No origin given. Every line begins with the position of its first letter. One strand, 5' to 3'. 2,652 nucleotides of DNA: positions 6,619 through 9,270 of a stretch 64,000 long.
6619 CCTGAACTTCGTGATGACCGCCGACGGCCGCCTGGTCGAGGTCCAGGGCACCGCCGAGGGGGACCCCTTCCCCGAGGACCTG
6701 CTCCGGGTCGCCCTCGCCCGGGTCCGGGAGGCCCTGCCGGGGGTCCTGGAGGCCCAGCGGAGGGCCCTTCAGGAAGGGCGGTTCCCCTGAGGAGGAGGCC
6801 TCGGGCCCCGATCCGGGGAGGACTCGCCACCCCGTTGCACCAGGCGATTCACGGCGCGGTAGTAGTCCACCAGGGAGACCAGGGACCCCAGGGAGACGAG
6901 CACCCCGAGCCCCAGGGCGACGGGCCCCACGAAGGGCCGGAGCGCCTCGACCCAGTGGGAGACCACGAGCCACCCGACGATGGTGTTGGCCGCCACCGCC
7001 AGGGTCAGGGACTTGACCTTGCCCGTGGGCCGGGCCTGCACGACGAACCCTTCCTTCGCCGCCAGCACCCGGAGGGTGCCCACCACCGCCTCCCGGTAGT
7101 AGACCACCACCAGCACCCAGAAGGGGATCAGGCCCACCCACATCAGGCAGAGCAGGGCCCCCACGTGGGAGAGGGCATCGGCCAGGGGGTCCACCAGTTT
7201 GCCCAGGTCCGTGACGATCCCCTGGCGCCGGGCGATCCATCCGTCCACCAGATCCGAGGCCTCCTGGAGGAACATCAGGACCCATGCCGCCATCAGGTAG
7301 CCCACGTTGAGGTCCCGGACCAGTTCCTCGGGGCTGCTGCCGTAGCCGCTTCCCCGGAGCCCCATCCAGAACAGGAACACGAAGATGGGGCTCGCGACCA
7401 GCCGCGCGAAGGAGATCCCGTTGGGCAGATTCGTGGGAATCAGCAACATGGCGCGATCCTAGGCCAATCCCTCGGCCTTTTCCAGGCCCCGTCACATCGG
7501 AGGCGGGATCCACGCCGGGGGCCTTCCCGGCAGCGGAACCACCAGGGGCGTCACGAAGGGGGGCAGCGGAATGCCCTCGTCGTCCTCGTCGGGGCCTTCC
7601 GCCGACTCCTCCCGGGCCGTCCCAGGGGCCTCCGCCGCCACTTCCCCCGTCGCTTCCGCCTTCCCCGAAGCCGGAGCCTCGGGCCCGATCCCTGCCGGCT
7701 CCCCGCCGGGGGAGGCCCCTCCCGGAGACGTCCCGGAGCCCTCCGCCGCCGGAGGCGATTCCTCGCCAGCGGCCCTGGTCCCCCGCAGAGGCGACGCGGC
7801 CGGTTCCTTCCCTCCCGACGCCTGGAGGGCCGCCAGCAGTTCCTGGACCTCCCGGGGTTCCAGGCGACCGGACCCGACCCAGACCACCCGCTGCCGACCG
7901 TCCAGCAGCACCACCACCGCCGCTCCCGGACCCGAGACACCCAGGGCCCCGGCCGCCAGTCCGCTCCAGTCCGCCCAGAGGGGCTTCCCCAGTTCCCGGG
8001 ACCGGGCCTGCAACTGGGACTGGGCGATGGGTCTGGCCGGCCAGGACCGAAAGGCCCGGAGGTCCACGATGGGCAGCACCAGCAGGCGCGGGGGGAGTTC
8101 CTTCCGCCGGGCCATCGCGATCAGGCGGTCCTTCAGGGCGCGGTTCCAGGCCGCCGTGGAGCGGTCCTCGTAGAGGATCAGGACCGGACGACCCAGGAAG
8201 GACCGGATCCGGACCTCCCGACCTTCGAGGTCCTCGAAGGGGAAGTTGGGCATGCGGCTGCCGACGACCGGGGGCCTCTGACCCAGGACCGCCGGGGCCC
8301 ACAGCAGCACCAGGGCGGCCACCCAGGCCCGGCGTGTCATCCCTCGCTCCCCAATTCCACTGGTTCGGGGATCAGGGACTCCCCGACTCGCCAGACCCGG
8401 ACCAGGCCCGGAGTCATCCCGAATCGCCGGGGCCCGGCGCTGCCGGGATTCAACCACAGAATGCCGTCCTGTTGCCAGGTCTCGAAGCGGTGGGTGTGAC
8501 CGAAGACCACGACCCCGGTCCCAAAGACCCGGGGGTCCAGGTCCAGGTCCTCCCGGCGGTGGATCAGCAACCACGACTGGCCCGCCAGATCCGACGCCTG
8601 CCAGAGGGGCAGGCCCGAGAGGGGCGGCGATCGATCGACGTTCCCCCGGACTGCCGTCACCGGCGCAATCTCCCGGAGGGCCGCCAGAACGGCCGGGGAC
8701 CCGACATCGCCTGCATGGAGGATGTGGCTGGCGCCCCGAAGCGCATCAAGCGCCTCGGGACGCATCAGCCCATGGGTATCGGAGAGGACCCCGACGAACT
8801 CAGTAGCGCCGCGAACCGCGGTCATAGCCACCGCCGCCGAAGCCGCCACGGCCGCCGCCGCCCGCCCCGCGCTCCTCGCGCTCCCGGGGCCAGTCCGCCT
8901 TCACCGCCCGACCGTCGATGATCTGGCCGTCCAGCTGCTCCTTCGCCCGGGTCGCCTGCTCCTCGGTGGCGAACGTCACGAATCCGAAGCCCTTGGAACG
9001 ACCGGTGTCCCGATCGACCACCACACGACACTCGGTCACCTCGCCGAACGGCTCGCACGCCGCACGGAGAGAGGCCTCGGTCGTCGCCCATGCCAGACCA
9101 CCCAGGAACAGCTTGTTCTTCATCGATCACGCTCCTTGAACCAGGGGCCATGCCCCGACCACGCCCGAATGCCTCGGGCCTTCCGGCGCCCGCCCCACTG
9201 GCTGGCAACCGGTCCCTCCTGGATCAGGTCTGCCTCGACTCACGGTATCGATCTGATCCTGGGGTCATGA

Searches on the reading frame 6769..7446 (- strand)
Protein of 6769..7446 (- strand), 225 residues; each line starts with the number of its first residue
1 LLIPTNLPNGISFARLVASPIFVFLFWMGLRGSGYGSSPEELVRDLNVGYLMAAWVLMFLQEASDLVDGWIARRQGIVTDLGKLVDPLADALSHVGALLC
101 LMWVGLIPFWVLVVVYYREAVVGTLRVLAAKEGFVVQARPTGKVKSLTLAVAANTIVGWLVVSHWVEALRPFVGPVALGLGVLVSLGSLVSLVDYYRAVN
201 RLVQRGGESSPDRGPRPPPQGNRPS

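Call 45: search_protein_families(library=pfam, proteins=[window:6769-7446:-], max_evalue=0.001)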
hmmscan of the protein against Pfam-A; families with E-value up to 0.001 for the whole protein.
window:6769-7446:- (225 aa): 1 family
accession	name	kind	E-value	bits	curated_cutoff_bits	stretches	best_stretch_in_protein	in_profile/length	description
PF01066.26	CDP-OH_P_transf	-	1.3e-29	104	22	1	6-165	2-144/152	CDP-alcohol phosphatidyltransferase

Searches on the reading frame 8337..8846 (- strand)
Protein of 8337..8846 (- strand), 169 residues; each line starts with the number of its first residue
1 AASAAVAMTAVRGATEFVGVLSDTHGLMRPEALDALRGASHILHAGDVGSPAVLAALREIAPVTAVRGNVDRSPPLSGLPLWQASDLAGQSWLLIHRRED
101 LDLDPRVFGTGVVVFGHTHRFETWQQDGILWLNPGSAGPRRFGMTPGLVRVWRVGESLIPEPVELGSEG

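Call 45: search_protein_families(library=pfam, proteins=[window:8337-8846:-], max_evalue=0.001)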
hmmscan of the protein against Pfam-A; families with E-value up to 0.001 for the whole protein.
window:8337-8846:- (169 aa): 1 family
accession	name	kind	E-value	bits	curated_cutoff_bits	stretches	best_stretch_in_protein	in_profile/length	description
PF12850.12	Metallophos_2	-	1.3e-28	100.4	27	1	18-148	3-146/154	Calcineurin-like phosphoesterase superfamily domain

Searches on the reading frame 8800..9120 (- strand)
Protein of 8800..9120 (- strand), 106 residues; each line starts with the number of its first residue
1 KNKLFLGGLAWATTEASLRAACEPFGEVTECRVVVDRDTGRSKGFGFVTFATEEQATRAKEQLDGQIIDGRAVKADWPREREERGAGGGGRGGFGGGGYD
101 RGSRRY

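Call 45: search_protein_families(library=pfam, proteins=[window:8800-9120:-], max_evalue=0.001)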
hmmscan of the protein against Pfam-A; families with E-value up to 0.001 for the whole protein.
window:8800-9120:- (106 aa): 2 families
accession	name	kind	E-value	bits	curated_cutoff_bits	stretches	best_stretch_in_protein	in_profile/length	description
PF00076.28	RRM_1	-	2e-23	82.5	20.7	1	4-74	1-70/70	RNA recognition motif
PF16367.11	RRM_7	-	0.00072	19.9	27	0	2-53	2-59/94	RNA recognition motif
